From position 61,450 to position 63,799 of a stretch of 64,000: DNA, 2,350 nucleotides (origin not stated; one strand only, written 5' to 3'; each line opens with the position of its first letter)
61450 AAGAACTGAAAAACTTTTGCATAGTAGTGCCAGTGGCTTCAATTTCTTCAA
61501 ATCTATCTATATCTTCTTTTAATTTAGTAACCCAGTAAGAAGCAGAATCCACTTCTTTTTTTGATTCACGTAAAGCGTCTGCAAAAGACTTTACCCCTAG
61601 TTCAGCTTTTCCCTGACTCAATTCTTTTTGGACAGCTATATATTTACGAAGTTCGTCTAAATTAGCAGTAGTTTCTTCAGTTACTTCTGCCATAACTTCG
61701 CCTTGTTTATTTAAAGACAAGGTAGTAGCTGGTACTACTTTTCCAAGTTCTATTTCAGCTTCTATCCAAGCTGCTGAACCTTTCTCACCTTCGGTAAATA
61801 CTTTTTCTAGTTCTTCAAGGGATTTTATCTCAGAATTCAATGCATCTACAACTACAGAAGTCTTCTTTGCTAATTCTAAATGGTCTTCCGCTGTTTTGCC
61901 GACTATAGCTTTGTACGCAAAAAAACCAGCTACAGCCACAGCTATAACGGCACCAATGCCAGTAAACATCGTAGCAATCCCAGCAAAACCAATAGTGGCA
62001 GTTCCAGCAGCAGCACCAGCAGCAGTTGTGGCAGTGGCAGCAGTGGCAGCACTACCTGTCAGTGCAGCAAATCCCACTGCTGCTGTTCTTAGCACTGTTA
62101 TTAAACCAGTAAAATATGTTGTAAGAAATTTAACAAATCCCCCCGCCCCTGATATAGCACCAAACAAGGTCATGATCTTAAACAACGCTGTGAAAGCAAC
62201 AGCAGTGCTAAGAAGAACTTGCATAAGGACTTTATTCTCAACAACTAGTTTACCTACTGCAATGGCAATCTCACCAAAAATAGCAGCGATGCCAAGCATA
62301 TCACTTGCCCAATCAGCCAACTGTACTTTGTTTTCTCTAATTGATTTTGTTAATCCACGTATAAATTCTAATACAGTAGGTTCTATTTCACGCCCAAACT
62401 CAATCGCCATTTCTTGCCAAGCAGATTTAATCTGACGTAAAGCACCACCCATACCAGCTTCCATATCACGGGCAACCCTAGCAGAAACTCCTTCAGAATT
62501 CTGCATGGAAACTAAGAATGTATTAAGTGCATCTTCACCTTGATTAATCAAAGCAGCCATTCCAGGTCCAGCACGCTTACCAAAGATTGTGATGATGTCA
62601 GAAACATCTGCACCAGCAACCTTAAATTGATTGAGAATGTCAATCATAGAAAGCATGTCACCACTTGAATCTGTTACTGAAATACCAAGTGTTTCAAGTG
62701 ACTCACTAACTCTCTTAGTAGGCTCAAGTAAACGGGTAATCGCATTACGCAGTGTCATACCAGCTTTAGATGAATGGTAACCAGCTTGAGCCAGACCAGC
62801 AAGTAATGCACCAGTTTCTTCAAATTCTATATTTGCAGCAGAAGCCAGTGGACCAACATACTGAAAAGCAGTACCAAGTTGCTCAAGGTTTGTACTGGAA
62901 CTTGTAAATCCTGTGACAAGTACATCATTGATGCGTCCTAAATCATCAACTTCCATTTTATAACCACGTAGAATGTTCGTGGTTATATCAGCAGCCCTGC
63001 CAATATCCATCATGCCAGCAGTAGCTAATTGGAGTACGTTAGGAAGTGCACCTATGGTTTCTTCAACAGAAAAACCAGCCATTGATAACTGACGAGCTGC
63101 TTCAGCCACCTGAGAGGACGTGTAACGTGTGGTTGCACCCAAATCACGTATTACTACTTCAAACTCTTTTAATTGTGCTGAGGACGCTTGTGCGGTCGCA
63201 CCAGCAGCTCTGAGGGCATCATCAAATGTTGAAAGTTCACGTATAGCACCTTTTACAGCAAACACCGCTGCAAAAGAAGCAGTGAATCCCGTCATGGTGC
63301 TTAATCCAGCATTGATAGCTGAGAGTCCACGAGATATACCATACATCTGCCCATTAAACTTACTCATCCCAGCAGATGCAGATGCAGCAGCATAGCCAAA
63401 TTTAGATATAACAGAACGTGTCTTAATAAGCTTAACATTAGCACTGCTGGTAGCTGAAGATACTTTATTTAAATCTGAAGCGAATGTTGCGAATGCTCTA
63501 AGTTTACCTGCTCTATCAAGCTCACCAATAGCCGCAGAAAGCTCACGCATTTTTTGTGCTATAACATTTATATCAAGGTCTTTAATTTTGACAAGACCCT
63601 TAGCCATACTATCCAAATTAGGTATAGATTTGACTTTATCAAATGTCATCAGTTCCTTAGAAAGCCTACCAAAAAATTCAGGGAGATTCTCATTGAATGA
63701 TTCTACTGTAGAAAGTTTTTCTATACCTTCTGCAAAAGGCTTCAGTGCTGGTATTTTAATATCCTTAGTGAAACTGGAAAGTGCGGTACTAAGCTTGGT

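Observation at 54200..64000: Exceptionally long tape measure gene (over 3266 codons in-window, 5' end beyond the edge) with an extreme acidic low-complexity domain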

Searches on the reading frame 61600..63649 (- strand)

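Call 31: search_dna_similar(query=window:61600-63649:-, collection=phages, mode=protein, max_rows=25, max_evalue=1e-10)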
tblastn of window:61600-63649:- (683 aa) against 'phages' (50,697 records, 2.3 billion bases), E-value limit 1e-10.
Records with a match: 909; places in all: 912; records where one place covers at least 80% of the query: 0.
Best place of each record, by identity: <60% 909.
By first word of the organism name: Staphylococcus 175; Paenibacillus 85; Enterococcus 79; Clostridium 70; Bacillus 49; Vibrio 47; Escherichia 37; Streptococcus 31; Yersinia 30; Klebsiella 29; and 63 more.
By host as written in the record: - 96; Staphylococcus aureus 59; Paenibacillus larvae 48; Clostridium sporogenes ATCC-15579 30; Klebsiella pneumoniae 24; Enterococcus faecalis 21; Paenibacillus larvae ATCC 9545 19; Clostridium perfringens 12; and 331 more.
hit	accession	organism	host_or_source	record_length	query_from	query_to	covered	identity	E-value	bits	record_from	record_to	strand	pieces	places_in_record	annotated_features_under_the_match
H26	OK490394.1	Klebsiella phage Kp4845-1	Klebsiella pneumoniae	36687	101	494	58%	30.0%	2e-26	122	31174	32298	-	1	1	record has no annotation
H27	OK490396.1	Klebsiella phage Kp4846-1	Klebsiella pneumoniae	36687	101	494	58%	30.0%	2e-26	122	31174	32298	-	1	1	record has no annotation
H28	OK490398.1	Klebsiella phage Kp4847-1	Klebsiella pneumoniae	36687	101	494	58%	30.0%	2e-26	122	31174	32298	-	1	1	record has no annotation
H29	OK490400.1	Klebsiella phage Kp4848-1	Klebsiella pneumoniae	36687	101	494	58%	30.0%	2e-26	122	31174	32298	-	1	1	record has no annotation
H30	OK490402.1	Klebsiella phage Kp4849-1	Klebsiella pneumoniae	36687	101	494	58%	30.0%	2e-26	122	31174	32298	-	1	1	record has no annotation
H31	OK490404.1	Klebsiella phage Kp4850-1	Klebsiella pneumoniae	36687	101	494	58%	30.0%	2e-26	122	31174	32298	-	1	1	record has no annotation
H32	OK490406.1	Klebsiella phage Kp4851-1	Klebsiella pneumoniae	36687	101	494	58%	30.0%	2e-26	122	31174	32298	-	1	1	record has no annotation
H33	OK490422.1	Klebsiella phage Kp4867-1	Klebsiella pneumoniae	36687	101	494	58%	30.0%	2e-26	122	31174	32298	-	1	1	record has no annotation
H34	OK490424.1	Klebsiella phage Kp4868-1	Klebsiella pneumoniae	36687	101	494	58%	30.0%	2e-26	122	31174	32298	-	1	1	record has no annotation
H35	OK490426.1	Klebsiella phage Kp4869-1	Klebsiella pneumoniae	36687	101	494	58%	30.0%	2e-26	122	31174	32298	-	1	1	record has no annotation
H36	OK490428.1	Klebsiella phage Kp4870-1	Klebsiella pneumoniae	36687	101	494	58%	30.0%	2e-26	122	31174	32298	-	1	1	record has no annotation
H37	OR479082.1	Staphylococcus phage FJ04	Staphylococcus aureus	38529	4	447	65%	26.1%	2e-32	141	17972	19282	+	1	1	tail tape measure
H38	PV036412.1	phage NatCom_43819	human feces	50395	19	451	63%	26.6%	2e-23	112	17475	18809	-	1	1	tail length tape measure protein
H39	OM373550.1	Staphylococcus phage vB_SpsX-DS1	Staphylococcus pseudintermedius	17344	161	511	51%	32.3%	4e-39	161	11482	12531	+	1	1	record has no annotation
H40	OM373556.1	Staphylococcus phage vB_SpsX-DS8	Staphylococcus pseudintermedius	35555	161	511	51%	32.3%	4e-39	161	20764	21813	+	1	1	record has no annotation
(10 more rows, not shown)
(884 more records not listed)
